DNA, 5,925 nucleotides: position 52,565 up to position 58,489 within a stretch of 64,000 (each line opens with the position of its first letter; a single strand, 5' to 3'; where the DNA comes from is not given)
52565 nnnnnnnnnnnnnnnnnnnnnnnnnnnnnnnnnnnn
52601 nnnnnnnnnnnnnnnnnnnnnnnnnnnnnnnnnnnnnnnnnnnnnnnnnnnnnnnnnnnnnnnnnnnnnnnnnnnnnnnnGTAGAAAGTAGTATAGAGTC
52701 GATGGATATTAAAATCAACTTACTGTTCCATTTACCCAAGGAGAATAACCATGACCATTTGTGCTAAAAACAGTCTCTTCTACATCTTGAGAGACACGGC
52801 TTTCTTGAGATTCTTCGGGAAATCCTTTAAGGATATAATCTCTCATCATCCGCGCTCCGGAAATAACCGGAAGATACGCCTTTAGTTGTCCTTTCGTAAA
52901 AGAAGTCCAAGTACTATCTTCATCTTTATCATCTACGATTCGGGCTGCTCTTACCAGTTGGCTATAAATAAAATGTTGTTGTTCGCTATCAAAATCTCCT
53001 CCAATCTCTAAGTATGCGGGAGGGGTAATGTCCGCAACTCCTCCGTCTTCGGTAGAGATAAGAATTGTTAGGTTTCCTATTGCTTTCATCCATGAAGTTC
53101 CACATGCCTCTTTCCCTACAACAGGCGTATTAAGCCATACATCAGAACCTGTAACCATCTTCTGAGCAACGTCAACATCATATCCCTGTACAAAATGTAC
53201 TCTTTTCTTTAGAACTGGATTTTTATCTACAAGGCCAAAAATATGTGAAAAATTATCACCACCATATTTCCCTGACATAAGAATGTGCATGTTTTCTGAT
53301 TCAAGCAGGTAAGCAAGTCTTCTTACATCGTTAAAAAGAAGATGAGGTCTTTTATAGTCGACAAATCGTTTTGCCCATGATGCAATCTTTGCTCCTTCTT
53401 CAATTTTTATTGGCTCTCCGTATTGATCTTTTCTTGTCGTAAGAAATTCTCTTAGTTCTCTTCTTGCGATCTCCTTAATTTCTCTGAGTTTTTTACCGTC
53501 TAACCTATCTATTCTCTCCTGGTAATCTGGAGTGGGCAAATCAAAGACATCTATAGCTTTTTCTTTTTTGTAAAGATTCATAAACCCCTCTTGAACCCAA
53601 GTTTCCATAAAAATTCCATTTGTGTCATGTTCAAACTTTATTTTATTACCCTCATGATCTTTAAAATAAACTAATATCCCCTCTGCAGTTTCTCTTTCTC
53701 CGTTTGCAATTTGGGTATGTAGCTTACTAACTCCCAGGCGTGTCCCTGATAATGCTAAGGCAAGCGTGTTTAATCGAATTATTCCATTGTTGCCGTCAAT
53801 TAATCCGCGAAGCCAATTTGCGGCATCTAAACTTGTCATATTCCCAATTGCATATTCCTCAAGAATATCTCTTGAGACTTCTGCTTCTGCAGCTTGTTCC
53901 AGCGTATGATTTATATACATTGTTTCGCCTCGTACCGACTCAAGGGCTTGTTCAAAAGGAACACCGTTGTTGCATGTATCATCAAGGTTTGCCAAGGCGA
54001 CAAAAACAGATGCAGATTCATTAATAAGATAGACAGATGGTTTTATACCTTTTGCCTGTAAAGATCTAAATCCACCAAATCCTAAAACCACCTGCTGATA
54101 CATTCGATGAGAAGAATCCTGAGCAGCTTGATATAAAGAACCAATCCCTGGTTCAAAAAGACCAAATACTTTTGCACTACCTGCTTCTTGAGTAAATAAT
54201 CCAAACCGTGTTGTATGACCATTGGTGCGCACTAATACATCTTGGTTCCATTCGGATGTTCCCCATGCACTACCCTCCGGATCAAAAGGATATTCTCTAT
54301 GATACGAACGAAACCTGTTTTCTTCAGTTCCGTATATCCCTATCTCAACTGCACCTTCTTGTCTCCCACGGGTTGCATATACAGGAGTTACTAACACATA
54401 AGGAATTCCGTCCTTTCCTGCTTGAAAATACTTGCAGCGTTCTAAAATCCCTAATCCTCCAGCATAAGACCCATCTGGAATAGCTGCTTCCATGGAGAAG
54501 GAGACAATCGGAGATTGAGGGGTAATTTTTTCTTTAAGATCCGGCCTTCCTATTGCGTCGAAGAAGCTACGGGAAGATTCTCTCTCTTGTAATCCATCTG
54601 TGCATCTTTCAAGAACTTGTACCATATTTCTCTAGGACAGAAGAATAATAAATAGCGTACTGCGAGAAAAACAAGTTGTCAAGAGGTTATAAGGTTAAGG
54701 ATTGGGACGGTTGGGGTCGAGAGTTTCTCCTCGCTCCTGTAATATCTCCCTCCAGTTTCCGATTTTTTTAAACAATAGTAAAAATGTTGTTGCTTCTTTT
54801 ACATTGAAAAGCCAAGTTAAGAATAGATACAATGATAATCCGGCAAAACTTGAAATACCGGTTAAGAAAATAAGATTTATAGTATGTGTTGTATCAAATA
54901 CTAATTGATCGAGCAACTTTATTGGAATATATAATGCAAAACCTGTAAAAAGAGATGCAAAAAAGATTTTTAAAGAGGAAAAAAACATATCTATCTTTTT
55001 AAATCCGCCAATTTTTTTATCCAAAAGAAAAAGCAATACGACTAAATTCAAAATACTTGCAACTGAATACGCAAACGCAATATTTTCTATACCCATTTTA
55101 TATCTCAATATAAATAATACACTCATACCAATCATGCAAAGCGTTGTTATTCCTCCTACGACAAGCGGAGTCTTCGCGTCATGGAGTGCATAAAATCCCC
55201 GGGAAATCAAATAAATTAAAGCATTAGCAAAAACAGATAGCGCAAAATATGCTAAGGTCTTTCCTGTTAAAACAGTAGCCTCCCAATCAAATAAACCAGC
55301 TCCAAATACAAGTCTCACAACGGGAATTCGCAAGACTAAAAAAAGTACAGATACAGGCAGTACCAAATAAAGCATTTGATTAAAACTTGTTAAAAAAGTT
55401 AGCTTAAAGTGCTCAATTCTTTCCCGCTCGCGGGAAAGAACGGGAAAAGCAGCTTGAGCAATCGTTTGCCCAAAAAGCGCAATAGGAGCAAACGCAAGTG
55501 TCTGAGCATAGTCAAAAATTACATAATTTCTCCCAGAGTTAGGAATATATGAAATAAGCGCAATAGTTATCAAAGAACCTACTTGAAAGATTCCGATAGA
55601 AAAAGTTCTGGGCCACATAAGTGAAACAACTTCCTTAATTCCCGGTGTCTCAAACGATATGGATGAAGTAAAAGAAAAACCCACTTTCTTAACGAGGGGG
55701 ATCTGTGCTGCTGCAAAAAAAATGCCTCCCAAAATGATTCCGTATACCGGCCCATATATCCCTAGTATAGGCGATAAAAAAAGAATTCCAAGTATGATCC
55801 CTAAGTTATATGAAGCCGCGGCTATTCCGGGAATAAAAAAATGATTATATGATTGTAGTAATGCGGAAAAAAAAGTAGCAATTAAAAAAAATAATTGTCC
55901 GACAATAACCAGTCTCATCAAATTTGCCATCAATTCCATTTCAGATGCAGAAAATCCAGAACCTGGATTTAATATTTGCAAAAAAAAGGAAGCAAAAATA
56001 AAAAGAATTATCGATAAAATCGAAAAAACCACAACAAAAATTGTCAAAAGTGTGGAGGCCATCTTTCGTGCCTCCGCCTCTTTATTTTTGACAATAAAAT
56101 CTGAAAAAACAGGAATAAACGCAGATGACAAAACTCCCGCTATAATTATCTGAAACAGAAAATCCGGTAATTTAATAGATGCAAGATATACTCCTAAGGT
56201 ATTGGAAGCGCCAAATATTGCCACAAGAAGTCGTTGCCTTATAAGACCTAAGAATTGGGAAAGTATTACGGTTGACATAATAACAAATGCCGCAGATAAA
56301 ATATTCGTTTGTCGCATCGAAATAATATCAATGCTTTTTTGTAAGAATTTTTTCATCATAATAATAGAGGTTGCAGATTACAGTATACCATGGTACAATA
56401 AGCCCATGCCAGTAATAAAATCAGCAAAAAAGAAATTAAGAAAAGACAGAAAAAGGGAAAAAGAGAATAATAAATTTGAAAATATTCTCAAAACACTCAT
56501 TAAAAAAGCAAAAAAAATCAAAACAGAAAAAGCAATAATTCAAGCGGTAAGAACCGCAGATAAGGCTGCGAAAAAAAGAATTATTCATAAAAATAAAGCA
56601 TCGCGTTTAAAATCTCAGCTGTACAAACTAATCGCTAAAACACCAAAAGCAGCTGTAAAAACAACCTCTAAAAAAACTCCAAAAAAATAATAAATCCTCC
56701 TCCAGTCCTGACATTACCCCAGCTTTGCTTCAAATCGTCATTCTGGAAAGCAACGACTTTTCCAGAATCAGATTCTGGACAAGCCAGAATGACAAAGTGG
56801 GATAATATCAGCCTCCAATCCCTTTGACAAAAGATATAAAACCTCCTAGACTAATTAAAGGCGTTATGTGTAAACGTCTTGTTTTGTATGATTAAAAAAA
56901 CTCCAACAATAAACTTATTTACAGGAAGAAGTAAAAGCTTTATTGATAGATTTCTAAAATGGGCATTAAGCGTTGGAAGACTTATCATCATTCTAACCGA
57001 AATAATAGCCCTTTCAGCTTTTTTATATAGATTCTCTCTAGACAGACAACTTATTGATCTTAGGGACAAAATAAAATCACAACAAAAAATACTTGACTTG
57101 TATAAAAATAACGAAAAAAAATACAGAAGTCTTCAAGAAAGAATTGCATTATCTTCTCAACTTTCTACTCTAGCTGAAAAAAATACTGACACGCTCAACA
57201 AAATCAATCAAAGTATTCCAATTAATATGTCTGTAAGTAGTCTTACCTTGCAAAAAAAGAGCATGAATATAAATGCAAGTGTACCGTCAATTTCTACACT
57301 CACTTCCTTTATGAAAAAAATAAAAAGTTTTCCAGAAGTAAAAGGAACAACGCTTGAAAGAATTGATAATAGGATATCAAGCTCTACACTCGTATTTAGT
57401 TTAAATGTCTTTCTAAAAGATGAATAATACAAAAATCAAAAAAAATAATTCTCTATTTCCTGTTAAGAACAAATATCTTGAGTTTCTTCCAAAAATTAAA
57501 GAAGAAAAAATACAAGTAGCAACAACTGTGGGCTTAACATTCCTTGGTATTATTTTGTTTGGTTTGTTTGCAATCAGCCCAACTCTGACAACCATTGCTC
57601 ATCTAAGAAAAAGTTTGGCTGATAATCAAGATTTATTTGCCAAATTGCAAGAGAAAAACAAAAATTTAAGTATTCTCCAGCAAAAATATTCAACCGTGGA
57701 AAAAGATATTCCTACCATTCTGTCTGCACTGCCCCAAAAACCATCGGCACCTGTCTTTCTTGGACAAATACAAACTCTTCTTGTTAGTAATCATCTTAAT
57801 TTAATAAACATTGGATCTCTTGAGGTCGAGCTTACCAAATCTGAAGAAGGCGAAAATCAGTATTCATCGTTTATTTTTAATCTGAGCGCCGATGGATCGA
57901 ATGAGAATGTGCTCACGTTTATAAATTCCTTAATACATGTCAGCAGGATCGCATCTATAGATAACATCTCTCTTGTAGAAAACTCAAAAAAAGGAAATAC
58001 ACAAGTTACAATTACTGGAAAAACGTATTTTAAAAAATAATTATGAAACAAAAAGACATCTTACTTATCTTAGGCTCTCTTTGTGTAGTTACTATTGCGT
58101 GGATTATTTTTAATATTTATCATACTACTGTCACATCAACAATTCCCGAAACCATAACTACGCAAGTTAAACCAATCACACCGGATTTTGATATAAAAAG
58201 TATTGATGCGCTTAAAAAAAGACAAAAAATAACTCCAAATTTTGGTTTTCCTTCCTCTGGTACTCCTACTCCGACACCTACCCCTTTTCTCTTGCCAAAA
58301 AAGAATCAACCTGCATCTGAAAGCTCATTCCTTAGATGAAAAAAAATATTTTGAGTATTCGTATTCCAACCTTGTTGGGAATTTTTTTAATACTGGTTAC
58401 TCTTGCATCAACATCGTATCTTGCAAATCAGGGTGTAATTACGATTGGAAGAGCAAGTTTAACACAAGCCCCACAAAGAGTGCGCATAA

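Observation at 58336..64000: Surface protein with Pro/Thr-rich stalk translationally coupled to an FAD oxidoreductase and two tandem GT39-like (protein-O-glycosyltransferase-type) paralogs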

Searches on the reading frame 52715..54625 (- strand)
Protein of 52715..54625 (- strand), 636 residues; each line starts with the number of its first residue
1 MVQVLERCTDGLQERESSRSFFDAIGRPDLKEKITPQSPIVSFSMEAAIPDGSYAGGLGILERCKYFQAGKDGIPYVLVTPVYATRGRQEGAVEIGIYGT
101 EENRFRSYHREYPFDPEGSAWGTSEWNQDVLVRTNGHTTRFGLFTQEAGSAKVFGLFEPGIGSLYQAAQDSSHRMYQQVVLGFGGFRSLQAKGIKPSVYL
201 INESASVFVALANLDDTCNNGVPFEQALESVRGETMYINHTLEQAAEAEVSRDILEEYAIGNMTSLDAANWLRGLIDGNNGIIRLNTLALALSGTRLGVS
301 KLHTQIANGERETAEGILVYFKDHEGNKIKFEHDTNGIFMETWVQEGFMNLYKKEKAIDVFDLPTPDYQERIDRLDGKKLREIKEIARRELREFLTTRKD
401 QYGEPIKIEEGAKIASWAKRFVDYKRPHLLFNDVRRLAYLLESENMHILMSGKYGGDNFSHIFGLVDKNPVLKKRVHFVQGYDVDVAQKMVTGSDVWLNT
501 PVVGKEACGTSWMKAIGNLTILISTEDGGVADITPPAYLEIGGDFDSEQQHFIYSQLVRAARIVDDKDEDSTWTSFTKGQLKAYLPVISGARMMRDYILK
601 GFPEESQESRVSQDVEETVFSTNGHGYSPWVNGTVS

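Call 11: search_protein_families(library=pfam, proteins=[window:52715-54625:-], max_evalue=0.001)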
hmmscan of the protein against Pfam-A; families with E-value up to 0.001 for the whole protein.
window:52715-54625:- (636 aa): 1 family
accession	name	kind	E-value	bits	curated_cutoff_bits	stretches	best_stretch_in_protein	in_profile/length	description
PF00343.26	Phosphorylase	-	1e-13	50.9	27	1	466-533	515-584/713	Carbohydrate phosphorylase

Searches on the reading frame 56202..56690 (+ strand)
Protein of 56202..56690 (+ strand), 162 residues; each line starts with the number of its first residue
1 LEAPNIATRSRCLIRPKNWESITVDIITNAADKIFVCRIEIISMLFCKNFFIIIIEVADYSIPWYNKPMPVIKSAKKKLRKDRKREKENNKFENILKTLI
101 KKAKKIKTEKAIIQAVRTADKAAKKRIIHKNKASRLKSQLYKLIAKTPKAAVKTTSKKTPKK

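Call 11: search_protein_families(library=pfam, proteins=[window:56202-56690:+], max_evalue=0.001)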
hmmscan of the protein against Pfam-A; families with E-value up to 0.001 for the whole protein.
window:56202-56690:+ (162 aa): 1 family
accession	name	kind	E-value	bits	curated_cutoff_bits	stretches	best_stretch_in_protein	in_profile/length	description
PF01649.23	Ribosomal_S20p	-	1.9e-12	48.1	29.5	1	72-144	3-82/83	Ribosomal protein S20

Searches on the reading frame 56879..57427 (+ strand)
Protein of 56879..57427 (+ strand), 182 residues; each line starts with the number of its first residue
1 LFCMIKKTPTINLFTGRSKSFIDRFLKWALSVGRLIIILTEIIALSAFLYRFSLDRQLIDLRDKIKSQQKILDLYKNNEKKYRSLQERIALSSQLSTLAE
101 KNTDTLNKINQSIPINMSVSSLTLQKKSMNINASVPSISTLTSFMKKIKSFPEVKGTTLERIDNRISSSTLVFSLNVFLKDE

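Call 5: search_protein_families(library=pfam, proteins=[window:56879-57427:+], max_evalue=0.01)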
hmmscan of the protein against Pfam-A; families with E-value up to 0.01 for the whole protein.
window:56879-57427:+ (182 aa): 1 family
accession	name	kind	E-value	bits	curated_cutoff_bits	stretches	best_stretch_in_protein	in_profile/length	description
PF05137.18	PilN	-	0.0058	17.1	22.8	1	105-166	2-63/78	Fimbrial assembly protein (PilN)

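Call 6: search_protein_families(library=ncbifam, proteins=[window:56879-57427:+], max_evalue=0.01)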
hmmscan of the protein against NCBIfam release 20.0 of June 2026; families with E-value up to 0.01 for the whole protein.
window:56879-57427:+ (182 aa): 0 families

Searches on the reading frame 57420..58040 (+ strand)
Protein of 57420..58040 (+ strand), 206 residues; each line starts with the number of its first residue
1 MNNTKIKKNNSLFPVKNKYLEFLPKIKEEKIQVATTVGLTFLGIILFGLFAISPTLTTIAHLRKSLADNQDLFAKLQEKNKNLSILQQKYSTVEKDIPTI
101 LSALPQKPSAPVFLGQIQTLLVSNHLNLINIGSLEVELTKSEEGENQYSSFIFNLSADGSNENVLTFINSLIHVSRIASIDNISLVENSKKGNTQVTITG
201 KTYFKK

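Call 5: search_protein_families(library=pfam, proteins=[window:57420-58040:+], max_evalue=0.01)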
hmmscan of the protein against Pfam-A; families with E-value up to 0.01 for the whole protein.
window:57420-58040:+ (206 aa): 2 families
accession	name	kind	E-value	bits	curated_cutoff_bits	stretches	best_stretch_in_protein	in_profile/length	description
PF04350.18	PilO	-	2.2e-11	44.5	22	1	62-203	4-141/145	Pilus assembly protein, PilO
PF04977.20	DivIC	-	0.0074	16.5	28.9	0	41-90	1-50/80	Septum formation initiator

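Call 6: search_protein_families(library=ncbifam, proteins=[window:57420-58040:+], max_evalue=0.01)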
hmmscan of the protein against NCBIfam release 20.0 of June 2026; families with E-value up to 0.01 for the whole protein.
window:57420-58040:+ (206 aa): 1 family
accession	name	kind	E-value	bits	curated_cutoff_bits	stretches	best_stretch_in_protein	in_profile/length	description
NF040576.1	T2SS_GspM_XpsM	equivalog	0.0047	16.6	60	1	37-112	5-79/180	type II secretion system protein GspM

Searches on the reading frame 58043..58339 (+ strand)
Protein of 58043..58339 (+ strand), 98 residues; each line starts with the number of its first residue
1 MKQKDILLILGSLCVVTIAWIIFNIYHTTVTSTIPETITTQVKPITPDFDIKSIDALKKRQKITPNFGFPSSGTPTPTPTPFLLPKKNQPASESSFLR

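Call 5: search_protein_families(library=pfam, proteins=[window:58043-58339:+], max_evalue=0.01)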
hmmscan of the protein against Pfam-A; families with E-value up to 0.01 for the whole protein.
window:58043-58339:+ (98 aa): 2 families
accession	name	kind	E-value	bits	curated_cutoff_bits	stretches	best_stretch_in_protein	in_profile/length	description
PF24781.2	FANCA_helical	-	0.0043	17.9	28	1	27-66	34-73/82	FANCA helical domain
PF05961.16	Chordopox_A13L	-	0.0094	16.6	24.1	0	8-59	5-56/69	Chordopoxvirus A13L protein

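Call 6: search_protein_families(library=ncbifam, proteins=[window:58043-58339:+], max_evalue=0.01)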
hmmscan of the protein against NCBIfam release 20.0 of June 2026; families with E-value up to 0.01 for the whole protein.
window:58043-58339:+ (98 aa): 0 families

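Call 87: search_protein_families(library=pfam, proteins=[window:58043-58339:+], max_evalue=1)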
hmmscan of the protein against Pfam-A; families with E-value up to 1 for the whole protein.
window:58043-58339:+ (98 aa): 2 families
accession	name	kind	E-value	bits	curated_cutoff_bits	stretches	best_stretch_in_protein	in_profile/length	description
PF24781.2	FANCA_helical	-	0.0043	17.9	28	1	27-66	34-73/82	FANCA helical domain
PF05961.16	Chordopox_A13L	-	0.0094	16.6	24.1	1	8-59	5-56/69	Chordopoxvirus A13L protein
